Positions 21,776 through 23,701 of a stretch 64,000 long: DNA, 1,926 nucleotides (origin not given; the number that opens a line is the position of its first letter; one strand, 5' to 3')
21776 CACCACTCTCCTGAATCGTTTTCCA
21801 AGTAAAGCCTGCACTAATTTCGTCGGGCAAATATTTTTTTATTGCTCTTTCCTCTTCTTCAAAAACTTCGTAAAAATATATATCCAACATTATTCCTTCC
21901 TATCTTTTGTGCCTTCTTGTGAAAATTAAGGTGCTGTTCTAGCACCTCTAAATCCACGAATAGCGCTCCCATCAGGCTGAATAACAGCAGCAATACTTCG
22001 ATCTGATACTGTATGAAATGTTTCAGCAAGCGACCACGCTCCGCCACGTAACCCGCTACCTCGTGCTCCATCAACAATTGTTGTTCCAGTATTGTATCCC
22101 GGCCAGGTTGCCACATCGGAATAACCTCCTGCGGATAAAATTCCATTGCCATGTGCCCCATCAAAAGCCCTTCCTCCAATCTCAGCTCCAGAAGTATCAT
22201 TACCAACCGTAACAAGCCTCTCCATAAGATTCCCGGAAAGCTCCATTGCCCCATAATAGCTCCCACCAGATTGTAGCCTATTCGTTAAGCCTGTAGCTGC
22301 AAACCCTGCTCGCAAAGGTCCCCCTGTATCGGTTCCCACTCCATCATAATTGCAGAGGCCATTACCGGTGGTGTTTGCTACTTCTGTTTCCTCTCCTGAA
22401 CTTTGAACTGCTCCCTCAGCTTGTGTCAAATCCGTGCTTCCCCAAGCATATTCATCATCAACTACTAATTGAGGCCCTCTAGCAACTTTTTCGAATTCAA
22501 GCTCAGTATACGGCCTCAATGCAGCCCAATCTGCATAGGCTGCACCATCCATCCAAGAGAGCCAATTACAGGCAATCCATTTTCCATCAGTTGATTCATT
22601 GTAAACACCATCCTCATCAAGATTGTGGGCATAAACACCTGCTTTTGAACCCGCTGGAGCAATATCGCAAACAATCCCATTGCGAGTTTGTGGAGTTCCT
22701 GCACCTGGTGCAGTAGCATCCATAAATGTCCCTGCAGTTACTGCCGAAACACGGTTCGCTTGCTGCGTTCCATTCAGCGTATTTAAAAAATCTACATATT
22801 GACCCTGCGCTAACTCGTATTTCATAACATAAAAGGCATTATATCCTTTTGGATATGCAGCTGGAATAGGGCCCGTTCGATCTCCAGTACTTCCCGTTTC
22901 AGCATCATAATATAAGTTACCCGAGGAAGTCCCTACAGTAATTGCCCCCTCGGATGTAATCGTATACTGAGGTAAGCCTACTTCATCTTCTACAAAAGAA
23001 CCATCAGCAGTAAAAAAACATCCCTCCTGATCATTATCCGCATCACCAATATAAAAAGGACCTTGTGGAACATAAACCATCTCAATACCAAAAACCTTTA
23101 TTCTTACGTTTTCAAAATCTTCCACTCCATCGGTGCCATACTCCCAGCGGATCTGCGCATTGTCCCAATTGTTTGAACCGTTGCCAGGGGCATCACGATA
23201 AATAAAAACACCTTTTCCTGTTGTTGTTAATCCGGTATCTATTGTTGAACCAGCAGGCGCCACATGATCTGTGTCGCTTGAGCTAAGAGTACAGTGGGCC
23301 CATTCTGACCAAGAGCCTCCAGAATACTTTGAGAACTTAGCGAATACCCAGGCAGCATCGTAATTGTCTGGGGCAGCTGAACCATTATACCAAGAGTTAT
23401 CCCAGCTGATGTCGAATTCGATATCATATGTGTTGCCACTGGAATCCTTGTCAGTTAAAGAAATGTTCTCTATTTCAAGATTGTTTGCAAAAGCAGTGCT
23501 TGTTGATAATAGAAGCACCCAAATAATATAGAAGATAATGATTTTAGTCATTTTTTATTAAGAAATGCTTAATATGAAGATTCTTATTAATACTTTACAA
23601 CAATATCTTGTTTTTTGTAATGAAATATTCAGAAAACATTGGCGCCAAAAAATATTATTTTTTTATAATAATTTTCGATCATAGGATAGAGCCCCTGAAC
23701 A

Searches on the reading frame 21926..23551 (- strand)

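Call 22: search_protein_families(library=pfam, proteins=[window:21926-23551:-], max_evalue=0.00001)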
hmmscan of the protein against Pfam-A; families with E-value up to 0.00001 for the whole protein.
window:21926-23551:- (541 aa): 1 family
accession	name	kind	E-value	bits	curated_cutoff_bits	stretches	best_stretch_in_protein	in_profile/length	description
PF03781.23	FGE-sulfatase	-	2.7e-06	27.7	23.3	1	236-384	34-146/255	Sulfatase-modifying factor enzyme 1-like domain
